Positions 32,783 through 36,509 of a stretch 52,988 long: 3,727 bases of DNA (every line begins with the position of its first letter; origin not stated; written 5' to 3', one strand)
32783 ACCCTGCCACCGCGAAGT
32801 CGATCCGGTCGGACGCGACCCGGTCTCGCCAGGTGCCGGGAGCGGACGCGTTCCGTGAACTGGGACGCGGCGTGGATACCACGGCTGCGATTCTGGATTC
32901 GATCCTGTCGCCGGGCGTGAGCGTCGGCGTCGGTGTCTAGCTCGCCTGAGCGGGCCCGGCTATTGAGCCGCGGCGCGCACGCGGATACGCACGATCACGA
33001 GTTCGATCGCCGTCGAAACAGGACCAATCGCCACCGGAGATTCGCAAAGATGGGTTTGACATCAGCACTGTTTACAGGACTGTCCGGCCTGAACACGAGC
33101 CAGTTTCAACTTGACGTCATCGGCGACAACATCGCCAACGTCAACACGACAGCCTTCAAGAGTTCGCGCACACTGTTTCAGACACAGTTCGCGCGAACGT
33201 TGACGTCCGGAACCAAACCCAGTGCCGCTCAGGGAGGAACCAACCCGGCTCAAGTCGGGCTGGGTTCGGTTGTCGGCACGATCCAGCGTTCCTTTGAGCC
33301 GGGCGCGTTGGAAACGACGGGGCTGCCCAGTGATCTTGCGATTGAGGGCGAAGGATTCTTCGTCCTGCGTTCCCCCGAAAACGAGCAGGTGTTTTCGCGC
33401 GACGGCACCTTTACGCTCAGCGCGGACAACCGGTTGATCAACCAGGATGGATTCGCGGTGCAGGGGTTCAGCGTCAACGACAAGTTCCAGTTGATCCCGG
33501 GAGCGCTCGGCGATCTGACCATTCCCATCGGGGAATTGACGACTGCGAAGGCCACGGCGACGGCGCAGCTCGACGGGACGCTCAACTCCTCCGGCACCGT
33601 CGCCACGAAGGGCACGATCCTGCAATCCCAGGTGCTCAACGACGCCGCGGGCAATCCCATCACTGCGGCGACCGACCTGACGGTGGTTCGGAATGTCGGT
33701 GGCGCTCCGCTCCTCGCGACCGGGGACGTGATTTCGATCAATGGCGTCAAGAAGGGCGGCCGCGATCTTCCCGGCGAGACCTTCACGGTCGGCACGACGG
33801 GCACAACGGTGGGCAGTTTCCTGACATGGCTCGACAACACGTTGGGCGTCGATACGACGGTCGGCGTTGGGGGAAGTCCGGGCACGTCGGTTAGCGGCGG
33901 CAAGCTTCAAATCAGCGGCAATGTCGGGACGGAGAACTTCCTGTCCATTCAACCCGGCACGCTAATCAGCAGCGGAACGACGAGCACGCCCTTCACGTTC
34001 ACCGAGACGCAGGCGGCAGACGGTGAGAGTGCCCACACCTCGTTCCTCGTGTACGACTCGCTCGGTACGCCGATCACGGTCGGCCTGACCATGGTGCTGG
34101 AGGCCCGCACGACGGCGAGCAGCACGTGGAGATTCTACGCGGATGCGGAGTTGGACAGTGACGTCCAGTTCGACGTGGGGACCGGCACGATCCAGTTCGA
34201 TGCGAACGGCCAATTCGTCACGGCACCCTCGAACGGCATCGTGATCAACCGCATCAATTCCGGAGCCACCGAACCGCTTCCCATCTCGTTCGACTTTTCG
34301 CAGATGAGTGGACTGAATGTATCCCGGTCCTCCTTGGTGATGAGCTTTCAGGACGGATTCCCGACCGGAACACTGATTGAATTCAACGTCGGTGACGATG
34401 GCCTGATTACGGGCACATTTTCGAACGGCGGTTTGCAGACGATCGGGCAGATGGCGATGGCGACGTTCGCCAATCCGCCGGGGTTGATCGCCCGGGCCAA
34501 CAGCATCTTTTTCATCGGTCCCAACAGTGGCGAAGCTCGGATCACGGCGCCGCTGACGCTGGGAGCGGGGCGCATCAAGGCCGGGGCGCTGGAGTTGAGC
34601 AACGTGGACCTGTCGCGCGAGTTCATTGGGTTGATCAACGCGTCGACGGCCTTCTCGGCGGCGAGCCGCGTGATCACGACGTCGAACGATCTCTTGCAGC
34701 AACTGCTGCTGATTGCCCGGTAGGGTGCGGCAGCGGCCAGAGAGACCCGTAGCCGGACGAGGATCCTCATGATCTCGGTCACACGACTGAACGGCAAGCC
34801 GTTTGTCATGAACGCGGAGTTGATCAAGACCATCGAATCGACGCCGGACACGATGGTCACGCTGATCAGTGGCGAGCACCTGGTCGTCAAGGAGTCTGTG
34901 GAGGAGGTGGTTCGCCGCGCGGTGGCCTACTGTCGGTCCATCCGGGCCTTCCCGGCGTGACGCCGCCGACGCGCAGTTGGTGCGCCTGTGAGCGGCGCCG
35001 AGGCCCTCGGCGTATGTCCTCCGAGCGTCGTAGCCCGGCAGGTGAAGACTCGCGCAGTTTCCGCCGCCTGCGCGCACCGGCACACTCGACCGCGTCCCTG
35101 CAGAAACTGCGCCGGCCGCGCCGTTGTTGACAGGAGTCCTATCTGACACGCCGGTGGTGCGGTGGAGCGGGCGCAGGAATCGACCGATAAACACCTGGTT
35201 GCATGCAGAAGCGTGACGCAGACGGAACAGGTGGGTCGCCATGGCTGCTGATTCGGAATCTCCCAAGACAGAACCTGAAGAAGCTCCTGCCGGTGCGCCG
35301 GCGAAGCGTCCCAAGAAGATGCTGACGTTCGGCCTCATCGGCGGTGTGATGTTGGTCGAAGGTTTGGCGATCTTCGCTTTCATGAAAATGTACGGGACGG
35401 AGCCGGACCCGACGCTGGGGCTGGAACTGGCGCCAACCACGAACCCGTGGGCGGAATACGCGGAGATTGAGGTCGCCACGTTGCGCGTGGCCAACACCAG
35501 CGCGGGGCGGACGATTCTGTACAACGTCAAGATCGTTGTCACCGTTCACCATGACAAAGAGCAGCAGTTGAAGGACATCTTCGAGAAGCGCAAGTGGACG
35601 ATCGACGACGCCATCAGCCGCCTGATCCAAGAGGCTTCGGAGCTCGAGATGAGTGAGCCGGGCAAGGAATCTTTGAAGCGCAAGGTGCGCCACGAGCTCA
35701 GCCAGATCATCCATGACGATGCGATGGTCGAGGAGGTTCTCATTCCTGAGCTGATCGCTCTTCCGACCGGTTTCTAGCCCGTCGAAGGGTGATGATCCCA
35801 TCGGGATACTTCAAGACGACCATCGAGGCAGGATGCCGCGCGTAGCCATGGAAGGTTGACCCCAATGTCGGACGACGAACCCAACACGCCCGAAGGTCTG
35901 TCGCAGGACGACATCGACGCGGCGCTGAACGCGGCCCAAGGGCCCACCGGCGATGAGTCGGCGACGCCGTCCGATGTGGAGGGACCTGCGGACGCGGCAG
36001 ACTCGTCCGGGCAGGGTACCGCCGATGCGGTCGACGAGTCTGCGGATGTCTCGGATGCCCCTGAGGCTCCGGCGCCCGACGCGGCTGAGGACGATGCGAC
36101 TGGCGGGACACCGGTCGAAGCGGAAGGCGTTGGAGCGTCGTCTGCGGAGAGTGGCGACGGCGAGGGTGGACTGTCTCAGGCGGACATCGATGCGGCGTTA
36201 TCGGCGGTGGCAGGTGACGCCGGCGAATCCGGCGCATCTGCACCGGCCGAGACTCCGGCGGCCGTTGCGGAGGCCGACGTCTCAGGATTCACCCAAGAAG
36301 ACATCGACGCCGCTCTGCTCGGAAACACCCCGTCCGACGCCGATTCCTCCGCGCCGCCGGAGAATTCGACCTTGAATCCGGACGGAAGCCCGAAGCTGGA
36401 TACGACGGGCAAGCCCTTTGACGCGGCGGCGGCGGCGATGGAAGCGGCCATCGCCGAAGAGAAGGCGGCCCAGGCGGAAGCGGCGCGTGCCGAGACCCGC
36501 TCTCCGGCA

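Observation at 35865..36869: FliN carries three tandem CheY-docking (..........) peptides on a long acidic linker, and fliM is missing from its canonical slot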

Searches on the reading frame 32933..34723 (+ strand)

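Call 5: search_protein_families(library=pfam, proteins=[window:32933-34723:+], max_evalue=0.01)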
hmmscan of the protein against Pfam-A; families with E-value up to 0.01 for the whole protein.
window:32933-34723:+ (596 aa): 4 families
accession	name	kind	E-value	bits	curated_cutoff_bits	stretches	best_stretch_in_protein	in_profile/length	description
PF22692.1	LlgE_F_G_D1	-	5e-13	49.4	27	1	136-208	1-50/64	Flagellar hook protein FlgE/F/G D1 domain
PF06429.18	Flg_bbr_C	-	2.8e-11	43.2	23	1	550-592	2-44/46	Flagellar basal body rod FlgEFG protein C-terminal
PF07559.19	FlgE_D2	-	4.4e-09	37.4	22.7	1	350-476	6-142/142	Flagellar basal body protein FlaE D2 domain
PF00460.25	Flg_bb_rod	-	2.2e-08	34.3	20.7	1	48-76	3-31/31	Flagella basal body rod protein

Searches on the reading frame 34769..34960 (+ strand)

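Call 5: search_protein_families(library=pfam, proteins=[window:34769-34960:+], max_evalue=0.01)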
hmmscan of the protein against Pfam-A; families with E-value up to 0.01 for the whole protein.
window:34769-34960:+ (63 aa): 1 family
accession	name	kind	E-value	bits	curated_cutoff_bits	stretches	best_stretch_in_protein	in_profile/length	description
PF06289.16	FlbD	-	3e-27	94.4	24.7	1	1-58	1-58/59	Flagellar and Swarming motility proteins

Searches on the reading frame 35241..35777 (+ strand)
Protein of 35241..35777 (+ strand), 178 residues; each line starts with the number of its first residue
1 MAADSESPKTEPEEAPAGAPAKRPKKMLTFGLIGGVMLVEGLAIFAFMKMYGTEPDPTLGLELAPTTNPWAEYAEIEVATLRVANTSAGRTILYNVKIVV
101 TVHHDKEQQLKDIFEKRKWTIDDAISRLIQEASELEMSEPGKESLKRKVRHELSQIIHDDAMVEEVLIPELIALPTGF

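Call 5: search_protein_families(library=pfam, proteins=[window:35241-35777:+], max_evalue=0.01)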
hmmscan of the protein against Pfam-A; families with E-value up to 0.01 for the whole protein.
window:35241-35777:+ (178 aa): 1 family
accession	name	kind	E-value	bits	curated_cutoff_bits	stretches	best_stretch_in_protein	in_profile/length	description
PF03748.19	FliL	-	0.00011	23.1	24.6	1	86-172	15-101/103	Flagellar basal body-associated protein FliL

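Call 13: search_protein_families(library=ncbifam, proteins=[window:35241-35777:+], max_evalue=0.1)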
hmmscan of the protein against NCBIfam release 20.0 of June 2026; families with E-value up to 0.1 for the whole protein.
window:35241-35777:+ (178 aa): 2 families
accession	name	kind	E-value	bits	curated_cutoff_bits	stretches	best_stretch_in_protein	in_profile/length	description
NF005826.1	PRK07718.1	equivalog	7.8e-06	25.9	140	1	96-168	66-137/143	flagellar basal body-associated protein FliL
NF006283.1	PRK08455.1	equivalog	0.039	13.6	187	1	96-162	105-171/182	flagellar basal body-associated protein FliL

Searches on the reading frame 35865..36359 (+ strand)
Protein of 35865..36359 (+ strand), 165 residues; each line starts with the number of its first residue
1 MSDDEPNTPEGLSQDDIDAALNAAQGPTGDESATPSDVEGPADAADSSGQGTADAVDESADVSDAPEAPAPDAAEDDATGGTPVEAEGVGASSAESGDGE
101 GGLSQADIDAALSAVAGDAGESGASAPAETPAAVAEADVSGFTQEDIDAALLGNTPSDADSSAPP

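Call 55: search_protein_representatives(protein=window:35865-36359:+)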
Query: 165 residues. Proteins with E-value up to 0.001 (for the whole library): 2; up to 1e-10: 1; up to 1e-30: 1. The best 2 are listed.
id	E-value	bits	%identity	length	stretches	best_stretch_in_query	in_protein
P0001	9.0e-84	295.9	100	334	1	1-165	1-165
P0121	1.9e-05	41.6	30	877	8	96-149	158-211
